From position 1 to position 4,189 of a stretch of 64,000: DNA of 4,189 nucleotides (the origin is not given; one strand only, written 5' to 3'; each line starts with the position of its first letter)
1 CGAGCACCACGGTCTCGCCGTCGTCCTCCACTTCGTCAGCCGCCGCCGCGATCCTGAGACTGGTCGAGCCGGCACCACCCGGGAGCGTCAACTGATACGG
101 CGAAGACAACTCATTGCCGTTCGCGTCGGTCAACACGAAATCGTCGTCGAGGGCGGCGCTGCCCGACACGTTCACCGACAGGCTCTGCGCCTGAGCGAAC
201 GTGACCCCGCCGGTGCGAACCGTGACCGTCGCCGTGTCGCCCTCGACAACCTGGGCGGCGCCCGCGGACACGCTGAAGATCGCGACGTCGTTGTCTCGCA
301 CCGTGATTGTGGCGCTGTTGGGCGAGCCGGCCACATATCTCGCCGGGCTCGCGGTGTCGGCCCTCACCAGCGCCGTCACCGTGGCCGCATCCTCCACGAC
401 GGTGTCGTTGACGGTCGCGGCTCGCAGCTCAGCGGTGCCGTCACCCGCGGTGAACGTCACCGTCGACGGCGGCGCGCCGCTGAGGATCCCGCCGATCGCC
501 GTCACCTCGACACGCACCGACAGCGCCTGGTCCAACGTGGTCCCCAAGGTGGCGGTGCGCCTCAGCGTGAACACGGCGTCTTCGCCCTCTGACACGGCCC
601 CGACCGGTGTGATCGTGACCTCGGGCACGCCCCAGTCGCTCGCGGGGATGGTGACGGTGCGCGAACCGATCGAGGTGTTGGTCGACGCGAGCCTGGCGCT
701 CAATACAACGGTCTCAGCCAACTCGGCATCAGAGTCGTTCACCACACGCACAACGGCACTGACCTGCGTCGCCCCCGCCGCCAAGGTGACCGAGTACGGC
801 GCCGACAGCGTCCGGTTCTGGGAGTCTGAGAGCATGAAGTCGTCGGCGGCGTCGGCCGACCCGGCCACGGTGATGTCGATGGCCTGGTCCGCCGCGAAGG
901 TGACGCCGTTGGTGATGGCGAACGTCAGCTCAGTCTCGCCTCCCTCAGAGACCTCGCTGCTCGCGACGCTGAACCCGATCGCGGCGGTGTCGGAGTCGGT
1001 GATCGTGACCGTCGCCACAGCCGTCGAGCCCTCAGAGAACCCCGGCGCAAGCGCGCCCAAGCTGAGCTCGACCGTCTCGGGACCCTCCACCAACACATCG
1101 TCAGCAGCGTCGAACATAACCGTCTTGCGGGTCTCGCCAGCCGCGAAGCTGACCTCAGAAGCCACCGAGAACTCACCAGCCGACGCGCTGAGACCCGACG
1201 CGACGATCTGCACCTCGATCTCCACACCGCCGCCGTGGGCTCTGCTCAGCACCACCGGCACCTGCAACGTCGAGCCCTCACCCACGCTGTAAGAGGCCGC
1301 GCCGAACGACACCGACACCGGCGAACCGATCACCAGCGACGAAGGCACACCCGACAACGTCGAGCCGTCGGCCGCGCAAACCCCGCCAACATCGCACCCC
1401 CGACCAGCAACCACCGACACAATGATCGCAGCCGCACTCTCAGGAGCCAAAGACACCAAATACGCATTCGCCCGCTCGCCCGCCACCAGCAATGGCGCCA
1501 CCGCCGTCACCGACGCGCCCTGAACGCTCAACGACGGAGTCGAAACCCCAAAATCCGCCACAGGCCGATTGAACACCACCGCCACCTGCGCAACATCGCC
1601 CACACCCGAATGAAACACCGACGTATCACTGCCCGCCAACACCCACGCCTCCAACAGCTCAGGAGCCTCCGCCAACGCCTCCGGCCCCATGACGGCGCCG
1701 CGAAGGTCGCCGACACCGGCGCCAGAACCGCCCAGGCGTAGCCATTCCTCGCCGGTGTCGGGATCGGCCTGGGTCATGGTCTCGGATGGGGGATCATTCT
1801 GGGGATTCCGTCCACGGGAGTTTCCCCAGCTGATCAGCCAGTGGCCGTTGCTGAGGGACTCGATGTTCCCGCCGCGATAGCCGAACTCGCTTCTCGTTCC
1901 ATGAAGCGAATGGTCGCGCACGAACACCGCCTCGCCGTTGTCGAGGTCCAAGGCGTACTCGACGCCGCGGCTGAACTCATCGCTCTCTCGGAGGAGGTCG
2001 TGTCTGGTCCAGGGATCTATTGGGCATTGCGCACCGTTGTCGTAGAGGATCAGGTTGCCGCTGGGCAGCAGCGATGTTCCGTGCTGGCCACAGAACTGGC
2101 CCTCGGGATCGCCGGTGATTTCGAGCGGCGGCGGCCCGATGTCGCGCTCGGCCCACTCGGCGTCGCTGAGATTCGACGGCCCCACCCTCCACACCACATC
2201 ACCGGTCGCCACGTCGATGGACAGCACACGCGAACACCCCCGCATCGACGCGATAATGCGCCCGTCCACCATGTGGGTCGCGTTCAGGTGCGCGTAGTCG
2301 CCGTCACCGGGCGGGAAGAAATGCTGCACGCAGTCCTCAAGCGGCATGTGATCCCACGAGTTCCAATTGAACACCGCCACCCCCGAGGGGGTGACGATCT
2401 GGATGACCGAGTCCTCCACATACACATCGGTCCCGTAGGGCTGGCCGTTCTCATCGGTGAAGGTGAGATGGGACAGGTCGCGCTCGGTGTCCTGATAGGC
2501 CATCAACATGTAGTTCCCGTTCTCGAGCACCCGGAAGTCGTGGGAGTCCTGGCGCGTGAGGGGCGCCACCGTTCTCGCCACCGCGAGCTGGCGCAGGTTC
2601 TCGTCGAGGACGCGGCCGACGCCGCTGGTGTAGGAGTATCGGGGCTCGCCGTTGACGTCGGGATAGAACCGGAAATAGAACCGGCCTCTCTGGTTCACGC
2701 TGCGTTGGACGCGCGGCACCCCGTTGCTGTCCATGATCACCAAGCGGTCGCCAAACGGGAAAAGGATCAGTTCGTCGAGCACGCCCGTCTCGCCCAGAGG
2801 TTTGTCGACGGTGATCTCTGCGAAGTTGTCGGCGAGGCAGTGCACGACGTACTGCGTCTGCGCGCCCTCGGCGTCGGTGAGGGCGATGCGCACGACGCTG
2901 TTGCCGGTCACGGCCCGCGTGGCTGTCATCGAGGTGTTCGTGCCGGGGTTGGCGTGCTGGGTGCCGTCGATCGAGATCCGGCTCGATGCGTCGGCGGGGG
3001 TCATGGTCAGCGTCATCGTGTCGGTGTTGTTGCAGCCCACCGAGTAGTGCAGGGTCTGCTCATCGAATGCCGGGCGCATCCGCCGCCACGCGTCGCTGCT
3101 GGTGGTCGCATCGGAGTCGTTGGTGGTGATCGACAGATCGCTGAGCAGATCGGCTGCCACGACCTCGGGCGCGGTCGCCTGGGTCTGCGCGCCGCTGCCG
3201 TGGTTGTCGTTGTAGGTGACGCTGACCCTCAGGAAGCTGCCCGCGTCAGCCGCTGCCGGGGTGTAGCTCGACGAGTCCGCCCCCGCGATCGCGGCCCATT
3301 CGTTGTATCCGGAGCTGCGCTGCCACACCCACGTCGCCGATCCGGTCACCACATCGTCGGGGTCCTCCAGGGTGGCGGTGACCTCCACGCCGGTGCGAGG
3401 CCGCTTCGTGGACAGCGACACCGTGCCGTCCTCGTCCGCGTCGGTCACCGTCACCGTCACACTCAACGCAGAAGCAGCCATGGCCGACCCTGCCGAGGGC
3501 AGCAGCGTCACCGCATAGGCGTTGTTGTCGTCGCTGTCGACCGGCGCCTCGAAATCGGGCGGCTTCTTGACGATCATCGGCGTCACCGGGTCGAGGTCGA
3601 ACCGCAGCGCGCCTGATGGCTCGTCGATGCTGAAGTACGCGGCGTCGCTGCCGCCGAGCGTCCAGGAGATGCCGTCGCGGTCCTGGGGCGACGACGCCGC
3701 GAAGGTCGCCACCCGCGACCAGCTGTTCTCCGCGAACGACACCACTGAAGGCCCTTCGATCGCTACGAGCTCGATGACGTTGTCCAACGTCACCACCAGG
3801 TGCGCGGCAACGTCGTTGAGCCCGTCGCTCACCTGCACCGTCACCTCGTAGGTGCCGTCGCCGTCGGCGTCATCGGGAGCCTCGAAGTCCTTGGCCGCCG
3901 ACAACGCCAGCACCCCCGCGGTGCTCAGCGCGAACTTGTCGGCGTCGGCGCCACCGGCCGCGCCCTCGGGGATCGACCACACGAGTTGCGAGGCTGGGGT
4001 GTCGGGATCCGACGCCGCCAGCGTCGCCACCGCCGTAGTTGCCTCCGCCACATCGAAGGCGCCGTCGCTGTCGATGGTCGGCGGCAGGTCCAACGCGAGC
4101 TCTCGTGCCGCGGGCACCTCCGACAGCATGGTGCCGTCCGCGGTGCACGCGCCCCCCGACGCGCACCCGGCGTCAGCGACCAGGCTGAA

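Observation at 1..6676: Giant secreted adhesin-like gene missed by the ORF track, with two arylsulfotransferase-like propellers inside a Calx-beta/cadherin scaffold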

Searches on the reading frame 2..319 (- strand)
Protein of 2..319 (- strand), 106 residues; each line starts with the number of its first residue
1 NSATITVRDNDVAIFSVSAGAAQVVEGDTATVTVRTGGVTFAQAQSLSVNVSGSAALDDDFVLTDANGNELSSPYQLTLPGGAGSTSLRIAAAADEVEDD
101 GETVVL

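Call 8: search_protein_families(library=pfam, proteins=[window:2-319:-], max_evalue=1)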
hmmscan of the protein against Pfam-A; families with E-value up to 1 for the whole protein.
window:2-319:- (106 aa): 1 family
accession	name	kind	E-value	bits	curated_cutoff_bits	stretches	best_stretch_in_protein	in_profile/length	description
PF13205.12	Big_5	-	0.031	15.5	23.6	1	12-77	41-101/105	Bacterial Ig-like domain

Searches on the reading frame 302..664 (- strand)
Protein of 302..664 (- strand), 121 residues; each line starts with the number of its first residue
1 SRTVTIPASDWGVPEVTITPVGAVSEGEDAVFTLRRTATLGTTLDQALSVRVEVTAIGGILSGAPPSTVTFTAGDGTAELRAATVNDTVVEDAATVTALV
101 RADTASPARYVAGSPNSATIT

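Call 8: search_protein_families(library=pfam, proteins=[window:302-664:-], max_evalue=1)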
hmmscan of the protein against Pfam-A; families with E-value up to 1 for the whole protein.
window:302-664:- (121 aa): 2 families
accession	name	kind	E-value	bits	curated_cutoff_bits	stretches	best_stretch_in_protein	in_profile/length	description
PF03160.20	Calx-beta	-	0.0048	17.3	27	1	31-121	25-114/119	Calx-beta domain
PF20579.4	LapA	-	0.02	15.7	27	1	15-105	4-79/99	LapA domain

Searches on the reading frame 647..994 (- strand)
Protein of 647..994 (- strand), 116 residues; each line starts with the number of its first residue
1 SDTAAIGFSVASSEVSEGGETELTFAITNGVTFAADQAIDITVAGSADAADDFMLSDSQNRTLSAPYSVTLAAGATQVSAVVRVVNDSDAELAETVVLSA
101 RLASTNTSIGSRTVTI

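Call 8: search_protein_families(library=pfam, proteins=[window:647-994:-], max_evalue=1)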
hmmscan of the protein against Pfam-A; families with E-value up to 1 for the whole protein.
window:647-994:- (116 aa): 2 families
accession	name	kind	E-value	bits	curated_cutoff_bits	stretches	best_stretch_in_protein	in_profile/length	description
PF21596.3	Bd2520-like_N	-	0.17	12.6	27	1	6-34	22-48/51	Lactoylglutathione lyase, putative-like, N-terminal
PF21190.3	Bbp16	-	0.28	11.9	27.1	1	3-58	14-69/115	Bbp16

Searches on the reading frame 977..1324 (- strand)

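Call 8: search_protein_families(library=pfam, proteins=[window:977-1324:-], max_evalue=1)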
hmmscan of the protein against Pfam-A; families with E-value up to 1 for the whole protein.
window:977-1324:- (116 aa): 1 family
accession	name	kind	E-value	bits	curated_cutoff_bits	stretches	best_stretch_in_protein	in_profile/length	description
PF03160.20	Calx-beta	-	1.1e-08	35.6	27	1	2-112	5-119/119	Calx-beta domain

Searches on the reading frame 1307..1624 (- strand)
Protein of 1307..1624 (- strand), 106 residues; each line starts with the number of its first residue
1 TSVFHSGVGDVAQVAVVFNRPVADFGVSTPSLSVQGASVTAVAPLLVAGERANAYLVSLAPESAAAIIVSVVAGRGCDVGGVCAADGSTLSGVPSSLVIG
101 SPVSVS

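Call 8: search_protein_families(library=pfam, proteins=[window:1307-1624:-], max_evalue=1)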
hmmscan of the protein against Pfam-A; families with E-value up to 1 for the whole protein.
window:1307-1624:- (106 aa): 1 family
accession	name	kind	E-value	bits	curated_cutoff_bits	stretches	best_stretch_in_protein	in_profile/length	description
PF19078.6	Big_12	-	0.1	13.3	27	1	7-85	17-92/102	Bacterial Ig-like domain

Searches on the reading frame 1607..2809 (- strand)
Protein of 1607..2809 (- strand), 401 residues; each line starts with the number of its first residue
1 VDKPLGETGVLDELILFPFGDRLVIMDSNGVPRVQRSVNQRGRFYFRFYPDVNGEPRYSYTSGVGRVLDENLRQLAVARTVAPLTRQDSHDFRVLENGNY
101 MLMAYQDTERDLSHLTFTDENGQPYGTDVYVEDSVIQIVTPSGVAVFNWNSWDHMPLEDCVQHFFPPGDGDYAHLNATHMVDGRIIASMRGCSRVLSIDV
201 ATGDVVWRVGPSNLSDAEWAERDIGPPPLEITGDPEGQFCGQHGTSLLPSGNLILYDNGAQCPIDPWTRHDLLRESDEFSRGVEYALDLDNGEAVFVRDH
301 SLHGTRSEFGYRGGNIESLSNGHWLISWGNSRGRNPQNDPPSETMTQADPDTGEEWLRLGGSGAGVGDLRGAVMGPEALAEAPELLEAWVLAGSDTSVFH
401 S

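Call 7: search_protein_families(library=pfam, proteins=[window:1607-2809:-], max_evalue=1)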
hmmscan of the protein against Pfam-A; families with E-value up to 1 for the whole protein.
window:1607-2809:- (401 aa): 2 families
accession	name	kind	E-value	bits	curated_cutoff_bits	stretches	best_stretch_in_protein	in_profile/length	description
PF05935.17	Arylsulfotrans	-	1.7e-19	70.5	24.2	1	84-352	86-354/374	Arylsulfotransferase (ASST)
PF14269.12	Arylsulfotran_2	-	1.3e-10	41.6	27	1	88-331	59-282/301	Arylsulfotransferase (ASST)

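Call 10: search_solved_structures(query=window:1607-2809:-, max_evalue=0.01, show_alignments=2)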
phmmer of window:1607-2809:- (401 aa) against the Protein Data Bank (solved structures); distinct sequences matched with E-value up to 0.01: 2.
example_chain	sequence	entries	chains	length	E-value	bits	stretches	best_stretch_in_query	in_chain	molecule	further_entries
9kf4_A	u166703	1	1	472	2e-07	33.8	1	67-330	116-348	Sulfotransferase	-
9kf6_A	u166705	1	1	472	3.2e-07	33.1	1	67-330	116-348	Sulfotransferase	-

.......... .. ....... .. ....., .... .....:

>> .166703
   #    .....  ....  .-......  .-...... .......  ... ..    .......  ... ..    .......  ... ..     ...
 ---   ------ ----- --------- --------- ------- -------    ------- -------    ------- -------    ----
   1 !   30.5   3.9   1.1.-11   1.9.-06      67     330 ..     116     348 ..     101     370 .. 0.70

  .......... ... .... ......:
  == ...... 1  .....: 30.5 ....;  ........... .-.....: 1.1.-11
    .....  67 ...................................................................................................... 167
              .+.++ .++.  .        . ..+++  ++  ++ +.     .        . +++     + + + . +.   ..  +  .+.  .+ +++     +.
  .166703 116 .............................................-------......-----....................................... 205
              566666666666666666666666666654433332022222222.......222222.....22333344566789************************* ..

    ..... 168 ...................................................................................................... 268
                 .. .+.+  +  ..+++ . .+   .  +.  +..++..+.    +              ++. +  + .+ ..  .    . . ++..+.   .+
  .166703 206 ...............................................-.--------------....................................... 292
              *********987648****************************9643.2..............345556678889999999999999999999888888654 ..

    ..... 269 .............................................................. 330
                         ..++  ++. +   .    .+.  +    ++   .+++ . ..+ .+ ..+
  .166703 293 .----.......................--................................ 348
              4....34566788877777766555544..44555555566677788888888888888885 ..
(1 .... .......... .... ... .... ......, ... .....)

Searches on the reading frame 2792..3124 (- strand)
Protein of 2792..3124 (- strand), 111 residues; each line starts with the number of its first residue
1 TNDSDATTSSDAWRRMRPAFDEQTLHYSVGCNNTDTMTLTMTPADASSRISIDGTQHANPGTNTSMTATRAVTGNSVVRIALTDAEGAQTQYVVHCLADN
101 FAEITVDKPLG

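Call 7: search_protein_families(library=pfam, proteins=[window:2792-3124:-], max_evalue=1)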
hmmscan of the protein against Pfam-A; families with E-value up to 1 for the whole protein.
window:2792-3124:- (111 aa): 2 families
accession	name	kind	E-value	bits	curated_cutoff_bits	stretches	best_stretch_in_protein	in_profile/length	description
PF12733.13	Cadherin-like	-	2.3e-05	25.2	24.2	1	18-95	8-85/89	Cadherin-like beta sandwich domain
PF06958.17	Pyocin_S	-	0.11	13.5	22.5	0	19-64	49-93/139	S-type Pyocin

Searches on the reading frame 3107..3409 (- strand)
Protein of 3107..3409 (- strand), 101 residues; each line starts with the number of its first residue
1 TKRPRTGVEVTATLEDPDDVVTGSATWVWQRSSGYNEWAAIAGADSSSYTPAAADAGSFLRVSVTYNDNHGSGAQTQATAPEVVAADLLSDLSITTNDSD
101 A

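Call 7: search_protein_families(library=pfam, proteins=[window:3107-3409:-], max_evalue=1)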
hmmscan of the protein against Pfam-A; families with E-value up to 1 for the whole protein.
window:3107-3409:- (101 aa): 3 families
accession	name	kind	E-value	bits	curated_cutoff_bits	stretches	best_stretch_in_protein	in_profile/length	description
PF16709.11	SCAB-Ig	-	0.0002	21.8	27.6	1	15-71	20-75/98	Ig domain of plant-specific actin-binding protein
PF01835.25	MG2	-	0.067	14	32.8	1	3-36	29-62/96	MG2 domain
PF23197.1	IG_AIR9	-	0.076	13.3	27.5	1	23-65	29-71/87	AIR9 A9 domain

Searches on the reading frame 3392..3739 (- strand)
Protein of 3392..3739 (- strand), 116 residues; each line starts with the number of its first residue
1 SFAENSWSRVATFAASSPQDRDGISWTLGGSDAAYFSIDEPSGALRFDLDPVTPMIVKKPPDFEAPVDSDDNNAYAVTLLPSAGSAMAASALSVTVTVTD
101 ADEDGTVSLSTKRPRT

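Call 7: search_protein_families(library=pfam, proteins=[window:3392-3739:-], max_evalue=1)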
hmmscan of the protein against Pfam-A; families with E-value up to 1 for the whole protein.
window:3392-3739:- (116 aa): 1 family
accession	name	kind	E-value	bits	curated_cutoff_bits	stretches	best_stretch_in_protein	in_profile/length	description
PF18981.6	InlK_D3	-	0.14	12.7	25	1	62-98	39-75/75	Internalin K domain (D3/D4)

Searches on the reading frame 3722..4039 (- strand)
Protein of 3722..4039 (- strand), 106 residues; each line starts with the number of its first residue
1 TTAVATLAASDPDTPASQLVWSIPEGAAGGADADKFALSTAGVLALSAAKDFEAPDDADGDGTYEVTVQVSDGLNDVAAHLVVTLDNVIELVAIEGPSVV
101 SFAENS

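Call 7: search_protein_families(library=pfam, proteins=[window:3722-4039:-], max_evalue=1)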
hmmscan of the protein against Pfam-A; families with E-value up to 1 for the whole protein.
window:3722-4039:- (106 aa): 5 families
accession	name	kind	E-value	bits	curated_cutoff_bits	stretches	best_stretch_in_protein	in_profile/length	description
PF00028.23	Cadherin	-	0.0026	18.6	28.8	1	2-73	13-76/93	Cadherin domain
PF17963.7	Big_9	-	0.042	15.2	23.6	1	6-79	22-83/89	Bacterial Ig domain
PF00801.26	PKD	-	0.047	14.1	23.5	1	62-84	57-79/80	PKD domain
PF16184.11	Cadherin_3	-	0.049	14.1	25.5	0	6-28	23-45/106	Cadherin-like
PF14888.12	PBP-Tp47_c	-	0.05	14.1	25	1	36-90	102-156/159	Penicillin-binding protein Tp47 domain C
